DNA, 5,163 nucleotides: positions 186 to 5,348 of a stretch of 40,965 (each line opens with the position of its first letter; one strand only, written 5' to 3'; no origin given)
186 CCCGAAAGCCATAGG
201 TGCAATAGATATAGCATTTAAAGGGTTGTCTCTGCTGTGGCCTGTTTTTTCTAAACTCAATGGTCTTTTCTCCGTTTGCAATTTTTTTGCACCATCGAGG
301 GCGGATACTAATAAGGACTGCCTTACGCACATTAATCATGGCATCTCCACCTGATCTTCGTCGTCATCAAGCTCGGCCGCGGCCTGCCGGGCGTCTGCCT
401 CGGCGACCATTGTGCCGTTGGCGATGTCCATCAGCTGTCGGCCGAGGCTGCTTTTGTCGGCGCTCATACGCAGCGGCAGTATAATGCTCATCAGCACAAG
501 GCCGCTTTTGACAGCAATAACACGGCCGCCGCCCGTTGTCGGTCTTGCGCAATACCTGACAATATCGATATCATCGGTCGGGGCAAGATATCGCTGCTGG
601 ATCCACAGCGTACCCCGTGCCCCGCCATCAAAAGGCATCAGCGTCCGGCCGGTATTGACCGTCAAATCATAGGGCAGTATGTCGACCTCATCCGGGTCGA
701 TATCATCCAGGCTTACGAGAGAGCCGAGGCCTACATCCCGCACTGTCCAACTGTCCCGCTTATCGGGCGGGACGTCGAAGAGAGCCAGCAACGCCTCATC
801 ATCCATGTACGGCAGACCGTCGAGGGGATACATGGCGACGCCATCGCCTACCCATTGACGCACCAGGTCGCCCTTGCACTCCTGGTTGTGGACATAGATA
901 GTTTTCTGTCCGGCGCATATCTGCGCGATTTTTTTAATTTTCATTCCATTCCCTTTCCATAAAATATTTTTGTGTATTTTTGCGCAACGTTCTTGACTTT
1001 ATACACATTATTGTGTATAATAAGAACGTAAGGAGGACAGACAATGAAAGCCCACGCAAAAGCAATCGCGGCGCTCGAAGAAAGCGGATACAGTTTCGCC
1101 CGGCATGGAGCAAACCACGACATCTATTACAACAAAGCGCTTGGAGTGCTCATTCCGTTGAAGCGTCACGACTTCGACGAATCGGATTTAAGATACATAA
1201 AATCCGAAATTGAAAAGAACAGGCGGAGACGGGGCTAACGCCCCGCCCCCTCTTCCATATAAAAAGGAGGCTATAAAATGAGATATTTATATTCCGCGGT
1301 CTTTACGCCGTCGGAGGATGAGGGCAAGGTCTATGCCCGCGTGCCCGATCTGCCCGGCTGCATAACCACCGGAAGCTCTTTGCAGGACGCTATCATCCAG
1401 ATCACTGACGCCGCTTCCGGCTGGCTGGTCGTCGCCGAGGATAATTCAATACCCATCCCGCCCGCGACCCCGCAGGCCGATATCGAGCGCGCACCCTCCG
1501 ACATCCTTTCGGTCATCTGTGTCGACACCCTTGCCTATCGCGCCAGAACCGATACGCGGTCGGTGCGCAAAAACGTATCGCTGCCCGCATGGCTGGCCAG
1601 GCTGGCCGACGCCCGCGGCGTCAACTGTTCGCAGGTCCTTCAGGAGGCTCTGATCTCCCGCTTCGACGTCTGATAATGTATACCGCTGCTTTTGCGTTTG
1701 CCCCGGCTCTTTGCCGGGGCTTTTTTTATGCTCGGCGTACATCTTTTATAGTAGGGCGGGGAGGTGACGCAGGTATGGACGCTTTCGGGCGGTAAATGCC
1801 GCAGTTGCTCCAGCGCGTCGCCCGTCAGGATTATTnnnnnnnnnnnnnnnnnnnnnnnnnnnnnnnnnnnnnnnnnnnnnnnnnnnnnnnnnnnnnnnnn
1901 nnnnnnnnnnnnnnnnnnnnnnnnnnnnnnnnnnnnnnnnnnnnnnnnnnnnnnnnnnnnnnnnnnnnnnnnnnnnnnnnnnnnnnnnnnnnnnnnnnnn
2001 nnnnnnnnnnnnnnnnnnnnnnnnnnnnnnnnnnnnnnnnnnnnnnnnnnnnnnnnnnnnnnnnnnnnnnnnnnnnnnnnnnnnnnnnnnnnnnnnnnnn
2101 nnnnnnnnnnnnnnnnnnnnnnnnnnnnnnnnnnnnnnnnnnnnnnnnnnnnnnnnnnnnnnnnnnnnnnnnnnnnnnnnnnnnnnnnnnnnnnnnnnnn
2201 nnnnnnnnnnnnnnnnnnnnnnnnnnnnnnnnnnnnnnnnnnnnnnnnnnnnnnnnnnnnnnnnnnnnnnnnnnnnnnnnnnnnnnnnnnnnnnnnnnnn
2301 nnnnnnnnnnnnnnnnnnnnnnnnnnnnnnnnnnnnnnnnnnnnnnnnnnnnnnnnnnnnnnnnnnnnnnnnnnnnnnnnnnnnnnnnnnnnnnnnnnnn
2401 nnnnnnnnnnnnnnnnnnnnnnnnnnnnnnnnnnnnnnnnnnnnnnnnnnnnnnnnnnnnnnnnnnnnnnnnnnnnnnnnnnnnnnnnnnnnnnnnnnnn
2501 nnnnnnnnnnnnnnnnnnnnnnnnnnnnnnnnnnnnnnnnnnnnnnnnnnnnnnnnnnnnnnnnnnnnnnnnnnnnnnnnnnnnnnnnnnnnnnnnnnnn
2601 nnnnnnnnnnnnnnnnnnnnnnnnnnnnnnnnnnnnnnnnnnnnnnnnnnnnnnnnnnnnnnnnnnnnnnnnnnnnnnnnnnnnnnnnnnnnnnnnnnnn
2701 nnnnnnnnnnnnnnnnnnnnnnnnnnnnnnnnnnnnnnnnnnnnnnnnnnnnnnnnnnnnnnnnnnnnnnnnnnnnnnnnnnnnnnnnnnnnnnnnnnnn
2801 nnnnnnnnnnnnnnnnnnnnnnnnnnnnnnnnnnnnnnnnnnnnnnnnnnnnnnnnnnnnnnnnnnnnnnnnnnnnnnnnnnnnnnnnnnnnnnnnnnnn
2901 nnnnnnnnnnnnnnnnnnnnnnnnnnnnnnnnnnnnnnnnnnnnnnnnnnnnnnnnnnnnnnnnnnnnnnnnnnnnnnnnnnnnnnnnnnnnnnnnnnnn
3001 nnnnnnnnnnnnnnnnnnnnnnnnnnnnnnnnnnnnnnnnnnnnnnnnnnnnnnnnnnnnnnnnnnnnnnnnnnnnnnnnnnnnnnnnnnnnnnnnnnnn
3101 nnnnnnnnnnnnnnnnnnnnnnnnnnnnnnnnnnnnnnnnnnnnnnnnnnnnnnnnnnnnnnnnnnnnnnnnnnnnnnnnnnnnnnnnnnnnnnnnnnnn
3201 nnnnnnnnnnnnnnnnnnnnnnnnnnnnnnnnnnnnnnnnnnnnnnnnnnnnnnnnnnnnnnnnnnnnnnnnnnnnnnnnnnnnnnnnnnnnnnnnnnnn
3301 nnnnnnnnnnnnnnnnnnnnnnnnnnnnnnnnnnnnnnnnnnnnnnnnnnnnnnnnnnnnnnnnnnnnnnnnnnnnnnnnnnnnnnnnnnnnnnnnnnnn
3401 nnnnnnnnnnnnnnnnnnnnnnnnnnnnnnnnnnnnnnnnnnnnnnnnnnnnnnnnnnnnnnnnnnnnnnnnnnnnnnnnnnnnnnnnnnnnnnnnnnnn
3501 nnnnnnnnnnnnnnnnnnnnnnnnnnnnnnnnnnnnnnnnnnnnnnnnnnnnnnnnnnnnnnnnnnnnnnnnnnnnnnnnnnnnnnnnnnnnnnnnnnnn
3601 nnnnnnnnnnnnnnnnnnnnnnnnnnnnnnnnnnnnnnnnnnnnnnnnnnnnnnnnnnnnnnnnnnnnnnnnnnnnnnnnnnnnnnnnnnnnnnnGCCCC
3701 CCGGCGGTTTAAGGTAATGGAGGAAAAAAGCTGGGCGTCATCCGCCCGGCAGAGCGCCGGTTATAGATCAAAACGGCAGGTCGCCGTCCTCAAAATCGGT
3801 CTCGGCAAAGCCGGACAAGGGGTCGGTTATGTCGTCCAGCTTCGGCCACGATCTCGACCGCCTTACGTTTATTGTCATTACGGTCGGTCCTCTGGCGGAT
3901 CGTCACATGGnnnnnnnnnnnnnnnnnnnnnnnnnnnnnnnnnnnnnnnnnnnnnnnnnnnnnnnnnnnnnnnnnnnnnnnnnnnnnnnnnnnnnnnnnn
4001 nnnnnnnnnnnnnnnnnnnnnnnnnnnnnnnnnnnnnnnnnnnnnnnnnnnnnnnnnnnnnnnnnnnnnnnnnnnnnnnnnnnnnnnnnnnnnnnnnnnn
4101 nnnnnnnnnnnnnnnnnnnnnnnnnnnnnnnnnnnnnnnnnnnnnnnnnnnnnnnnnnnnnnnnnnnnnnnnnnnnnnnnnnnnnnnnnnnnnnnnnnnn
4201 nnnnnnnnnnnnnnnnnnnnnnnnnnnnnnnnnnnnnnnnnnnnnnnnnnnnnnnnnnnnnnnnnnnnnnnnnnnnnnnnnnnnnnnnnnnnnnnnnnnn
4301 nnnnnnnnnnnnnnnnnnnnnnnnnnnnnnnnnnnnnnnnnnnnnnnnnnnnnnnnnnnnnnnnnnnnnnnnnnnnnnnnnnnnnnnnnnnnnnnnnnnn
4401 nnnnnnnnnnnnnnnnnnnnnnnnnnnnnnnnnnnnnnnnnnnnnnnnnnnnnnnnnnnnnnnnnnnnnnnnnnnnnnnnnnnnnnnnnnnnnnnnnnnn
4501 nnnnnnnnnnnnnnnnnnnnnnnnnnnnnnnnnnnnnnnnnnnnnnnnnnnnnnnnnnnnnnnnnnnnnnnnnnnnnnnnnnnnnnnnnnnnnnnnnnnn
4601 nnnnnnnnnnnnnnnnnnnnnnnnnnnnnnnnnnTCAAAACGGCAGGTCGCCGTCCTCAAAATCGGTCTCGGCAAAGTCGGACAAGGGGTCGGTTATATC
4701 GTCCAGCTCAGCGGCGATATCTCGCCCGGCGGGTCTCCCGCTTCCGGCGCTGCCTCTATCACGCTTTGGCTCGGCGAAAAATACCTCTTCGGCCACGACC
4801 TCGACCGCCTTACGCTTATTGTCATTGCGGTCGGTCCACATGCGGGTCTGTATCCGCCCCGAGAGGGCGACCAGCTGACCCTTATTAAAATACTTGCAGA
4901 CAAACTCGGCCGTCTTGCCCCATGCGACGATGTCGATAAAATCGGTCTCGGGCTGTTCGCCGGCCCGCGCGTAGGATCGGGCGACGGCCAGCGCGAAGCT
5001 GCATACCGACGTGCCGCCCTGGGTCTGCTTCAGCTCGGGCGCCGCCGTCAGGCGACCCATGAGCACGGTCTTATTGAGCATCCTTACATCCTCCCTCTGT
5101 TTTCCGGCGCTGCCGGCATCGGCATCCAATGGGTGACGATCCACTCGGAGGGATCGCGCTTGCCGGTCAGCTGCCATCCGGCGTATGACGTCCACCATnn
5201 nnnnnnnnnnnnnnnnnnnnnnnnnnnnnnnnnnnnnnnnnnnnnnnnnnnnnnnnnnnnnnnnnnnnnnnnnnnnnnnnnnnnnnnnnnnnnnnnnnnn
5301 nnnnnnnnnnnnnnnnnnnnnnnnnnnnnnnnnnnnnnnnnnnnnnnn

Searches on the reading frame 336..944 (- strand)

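Call 47: search_protein_families(library=phrogs, proteins=[window:336-944:-], max_evalue=0.00001)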
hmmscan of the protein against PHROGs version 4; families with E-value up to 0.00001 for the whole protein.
window:336-944:- (202 aa): 1 family
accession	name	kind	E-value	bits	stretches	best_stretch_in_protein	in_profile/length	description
phrog_24518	-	unknown function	4.1e-22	79.8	1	1-201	1-206/211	-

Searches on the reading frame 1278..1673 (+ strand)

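Call 86: search_protein_families(library=pfam, proteins=[window:1278-1673:+], max_evalue=0.001)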
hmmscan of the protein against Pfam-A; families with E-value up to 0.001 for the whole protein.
window:1278-1673:+ (131 aa): 2 families
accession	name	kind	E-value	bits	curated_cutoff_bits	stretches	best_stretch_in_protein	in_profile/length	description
PF15919.11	HicB_lk_antitox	-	1.1e-10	42.2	27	1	14-112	8-106/123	HicB_like antitoxin of bacterial toxin-antitoxin system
PF21748.3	UPF0150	-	4.3e-07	30.2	27.3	1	5-61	8-64/64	UPF0150-like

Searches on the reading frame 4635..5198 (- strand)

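Call 86: search_protein_families(library=pfam, proteins=[window:4635-5198:-], max_evalue=0.001)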
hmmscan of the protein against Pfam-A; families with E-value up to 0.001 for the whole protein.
window:4635-5198:- (187 aa): 1 family
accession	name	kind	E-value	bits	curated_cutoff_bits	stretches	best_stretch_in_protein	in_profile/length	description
PF00436.31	SSB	-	1e-31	109.5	26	1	41-140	1-102/104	Single-strand binding protein family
